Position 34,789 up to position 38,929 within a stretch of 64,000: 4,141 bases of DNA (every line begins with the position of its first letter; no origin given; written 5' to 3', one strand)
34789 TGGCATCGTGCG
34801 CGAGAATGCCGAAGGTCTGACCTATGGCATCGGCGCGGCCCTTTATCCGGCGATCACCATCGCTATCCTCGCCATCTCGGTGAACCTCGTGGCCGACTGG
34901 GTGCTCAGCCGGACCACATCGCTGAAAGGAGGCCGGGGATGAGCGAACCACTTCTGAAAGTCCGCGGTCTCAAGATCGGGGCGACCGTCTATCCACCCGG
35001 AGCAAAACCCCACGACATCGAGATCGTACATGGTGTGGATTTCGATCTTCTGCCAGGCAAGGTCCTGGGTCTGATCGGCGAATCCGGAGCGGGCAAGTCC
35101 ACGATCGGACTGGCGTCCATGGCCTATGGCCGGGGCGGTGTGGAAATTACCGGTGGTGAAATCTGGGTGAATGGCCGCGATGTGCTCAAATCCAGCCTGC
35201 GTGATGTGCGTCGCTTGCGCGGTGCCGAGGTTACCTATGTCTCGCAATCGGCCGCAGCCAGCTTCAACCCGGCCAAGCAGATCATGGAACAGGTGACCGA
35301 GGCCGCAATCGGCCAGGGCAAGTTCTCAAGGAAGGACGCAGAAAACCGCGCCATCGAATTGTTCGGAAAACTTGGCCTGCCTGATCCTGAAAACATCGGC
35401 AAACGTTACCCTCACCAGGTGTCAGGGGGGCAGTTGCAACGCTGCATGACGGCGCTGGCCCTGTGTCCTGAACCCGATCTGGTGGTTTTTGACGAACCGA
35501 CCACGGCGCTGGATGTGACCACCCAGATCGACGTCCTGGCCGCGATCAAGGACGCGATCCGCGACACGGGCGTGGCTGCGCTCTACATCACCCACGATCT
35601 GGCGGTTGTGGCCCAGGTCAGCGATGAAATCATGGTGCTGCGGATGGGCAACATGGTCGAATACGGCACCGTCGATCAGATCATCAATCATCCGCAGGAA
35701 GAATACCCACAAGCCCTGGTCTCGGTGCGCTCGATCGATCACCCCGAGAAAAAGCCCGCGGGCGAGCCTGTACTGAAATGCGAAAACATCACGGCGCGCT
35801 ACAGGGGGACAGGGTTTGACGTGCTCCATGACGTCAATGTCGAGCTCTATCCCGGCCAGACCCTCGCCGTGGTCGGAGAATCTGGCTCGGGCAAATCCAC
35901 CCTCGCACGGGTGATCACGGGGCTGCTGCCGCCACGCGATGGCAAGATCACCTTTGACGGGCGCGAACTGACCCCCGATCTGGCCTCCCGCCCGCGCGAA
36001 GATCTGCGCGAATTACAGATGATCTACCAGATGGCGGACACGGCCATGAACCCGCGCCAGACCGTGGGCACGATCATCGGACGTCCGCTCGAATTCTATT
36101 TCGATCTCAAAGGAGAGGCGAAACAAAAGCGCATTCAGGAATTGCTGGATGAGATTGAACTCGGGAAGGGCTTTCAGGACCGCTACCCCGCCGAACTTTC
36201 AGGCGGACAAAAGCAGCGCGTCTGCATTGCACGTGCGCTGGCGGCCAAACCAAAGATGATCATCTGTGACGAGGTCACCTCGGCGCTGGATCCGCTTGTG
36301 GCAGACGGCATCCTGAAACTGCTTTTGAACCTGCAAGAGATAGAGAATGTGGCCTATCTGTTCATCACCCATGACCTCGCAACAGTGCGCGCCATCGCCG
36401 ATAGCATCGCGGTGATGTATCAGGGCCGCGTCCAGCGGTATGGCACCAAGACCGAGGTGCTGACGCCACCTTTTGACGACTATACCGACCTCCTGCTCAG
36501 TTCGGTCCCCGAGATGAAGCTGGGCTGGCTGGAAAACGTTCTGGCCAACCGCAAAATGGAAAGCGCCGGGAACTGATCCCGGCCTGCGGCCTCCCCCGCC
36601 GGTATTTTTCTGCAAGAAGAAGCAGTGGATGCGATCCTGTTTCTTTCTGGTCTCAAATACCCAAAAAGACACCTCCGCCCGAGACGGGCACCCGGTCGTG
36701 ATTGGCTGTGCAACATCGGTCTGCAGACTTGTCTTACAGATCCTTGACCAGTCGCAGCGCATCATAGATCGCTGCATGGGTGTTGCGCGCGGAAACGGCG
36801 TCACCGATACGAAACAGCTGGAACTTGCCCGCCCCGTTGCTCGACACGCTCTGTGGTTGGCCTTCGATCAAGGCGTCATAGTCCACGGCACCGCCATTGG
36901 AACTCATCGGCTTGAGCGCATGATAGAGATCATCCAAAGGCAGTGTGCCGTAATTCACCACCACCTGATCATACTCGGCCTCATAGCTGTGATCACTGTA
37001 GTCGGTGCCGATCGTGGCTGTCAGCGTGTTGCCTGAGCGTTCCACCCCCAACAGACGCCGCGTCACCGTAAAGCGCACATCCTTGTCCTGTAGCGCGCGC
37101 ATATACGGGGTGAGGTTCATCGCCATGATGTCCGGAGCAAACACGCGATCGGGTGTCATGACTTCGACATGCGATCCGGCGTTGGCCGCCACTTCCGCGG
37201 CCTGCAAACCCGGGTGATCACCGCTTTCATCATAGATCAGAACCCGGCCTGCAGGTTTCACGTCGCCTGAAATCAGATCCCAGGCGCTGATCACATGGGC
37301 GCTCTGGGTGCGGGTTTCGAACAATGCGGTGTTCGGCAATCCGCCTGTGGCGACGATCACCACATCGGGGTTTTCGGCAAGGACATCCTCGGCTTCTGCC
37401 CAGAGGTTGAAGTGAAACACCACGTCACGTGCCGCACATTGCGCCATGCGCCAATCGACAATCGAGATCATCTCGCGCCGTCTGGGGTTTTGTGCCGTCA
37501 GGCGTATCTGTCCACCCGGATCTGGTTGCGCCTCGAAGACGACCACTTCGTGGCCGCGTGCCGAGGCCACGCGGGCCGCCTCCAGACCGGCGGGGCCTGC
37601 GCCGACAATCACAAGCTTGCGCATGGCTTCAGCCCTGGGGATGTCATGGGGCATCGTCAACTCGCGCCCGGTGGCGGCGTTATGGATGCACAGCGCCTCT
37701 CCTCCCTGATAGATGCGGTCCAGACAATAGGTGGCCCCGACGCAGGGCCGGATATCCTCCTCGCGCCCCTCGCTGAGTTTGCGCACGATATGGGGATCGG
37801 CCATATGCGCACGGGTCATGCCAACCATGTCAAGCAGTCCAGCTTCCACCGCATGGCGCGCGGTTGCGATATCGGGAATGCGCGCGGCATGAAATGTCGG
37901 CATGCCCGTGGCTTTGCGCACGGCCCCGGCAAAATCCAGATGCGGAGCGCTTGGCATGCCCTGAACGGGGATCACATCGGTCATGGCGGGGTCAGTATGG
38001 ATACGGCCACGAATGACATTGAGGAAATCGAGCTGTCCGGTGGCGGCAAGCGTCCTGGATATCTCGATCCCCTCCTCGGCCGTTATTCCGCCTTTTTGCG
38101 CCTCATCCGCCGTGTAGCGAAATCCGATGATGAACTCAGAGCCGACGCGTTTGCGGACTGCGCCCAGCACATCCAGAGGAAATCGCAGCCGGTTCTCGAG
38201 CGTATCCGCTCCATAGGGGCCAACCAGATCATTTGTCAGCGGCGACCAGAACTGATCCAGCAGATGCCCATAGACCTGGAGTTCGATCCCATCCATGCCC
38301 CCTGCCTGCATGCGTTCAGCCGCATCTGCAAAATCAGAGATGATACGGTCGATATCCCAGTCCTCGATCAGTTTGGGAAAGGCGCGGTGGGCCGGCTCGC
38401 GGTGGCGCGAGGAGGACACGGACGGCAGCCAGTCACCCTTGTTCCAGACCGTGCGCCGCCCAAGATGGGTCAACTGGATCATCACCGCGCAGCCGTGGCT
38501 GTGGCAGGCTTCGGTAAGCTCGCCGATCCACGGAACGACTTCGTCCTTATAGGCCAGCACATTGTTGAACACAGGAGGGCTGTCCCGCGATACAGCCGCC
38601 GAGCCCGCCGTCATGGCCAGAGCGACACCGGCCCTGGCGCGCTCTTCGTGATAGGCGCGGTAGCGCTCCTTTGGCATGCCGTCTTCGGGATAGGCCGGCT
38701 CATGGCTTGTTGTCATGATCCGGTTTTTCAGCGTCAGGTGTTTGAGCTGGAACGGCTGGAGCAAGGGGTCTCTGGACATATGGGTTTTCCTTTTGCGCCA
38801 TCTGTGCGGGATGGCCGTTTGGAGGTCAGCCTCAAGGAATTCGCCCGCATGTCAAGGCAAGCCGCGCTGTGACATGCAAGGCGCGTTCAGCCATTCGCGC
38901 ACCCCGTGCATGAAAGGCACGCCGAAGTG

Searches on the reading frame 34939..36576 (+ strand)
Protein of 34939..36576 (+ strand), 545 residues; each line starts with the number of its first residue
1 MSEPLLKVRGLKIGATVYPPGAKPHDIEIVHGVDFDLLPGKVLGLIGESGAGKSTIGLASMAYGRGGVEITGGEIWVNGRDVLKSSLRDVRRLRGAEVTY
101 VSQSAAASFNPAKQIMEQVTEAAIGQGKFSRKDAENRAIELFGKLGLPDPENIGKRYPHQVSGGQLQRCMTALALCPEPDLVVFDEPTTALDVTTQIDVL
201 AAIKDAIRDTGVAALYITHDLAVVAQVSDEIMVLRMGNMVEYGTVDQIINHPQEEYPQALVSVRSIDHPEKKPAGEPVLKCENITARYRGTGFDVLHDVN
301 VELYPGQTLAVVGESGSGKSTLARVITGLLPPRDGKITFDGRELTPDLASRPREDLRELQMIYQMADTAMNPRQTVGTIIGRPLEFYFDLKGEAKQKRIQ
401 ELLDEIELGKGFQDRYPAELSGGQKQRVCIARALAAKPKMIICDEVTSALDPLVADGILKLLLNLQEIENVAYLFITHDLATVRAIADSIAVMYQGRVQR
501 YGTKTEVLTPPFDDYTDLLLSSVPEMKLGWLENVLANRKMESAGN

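Call 63: search_protein_families(library=pfam, proteins=[window:34939-36576:+], max_evalue=0.00001)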
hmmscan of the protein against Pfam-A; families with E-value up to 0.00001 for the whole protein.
window:34939-36576:+ (545 aa): 7 families
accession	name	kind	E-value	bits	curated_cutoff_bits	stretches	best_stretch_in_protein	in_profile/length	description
PF00005.33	ABC_tran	-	2.4e-57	193.8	25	2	296-448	1-137/137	ABC transporter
PF13304.12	AAA_21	-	3.8e-12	47.3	27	0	144-224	221-303/304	AAA domain, putative AbiEii toxin, Type IV TA system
PF02463.25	SMC_N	-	2.4e-10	40.7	40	1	307-494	25-213/220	RecF/RecN/SMC N terminal domain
PF13555.12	AAA_29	-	1.3e-07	31.7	27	0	299-339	15-54/61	P-loop containing region of AAA domain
PF13401.12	AAA_22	-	2.9e-07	31.3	27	0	308-468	7-110/130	AAA domain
PF08352.17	oligo_HPY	-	1.6e-06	28.8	27.1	0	501-531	3-33/65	Oligopeptide/dipeptide transporter, C-terminal region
PF03193.22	RsgA_GTPase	-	6.4e-06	26.5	30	0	226-328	22-128/174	RsgA GTPase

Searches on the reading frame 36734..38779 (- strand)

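Call 63: search_protein_families(library=pfam, proteins=[window:36734-38779:-], max_evalue=0.00001)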
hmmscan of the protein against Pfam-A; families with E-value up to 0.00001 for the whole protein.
window:36734-38779:- (681 aa): 6 families
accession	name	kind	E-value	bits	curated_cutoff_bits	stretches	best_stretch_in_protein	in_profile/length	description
PF00724.26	Oxidored_FMN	-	2.7e-48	165.5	27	1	6-341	2-341/342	NADH:flavin oxidoreductase / NADH oxidase family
PF07992.20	Pyr_redox_2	-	9.4e-13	48.7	26.1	1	381-488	137-245/291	Pyridine nucleotide-disulphide oxidoreductase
PF13450.12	NAD_binding_8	-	5.9e-10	39.7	21.9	1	391-426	1-36/68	NAD(P)-binding Rossmann-like domain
PF00070.33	Pyr_redox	-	1.3e-07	32.5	22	0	388-421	1-34/82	Pyridine nucleotide-disulphide oxidoreductase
PF03486.20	HI0933_like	-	2.5e-07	30.8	50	0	388-428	2-42/244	HI0933-like protein Rossmann domain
PF01266.30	DAO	-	7.6e-06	26.1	27.9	0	389-424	2-38/353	FAD dependent oxidoreductase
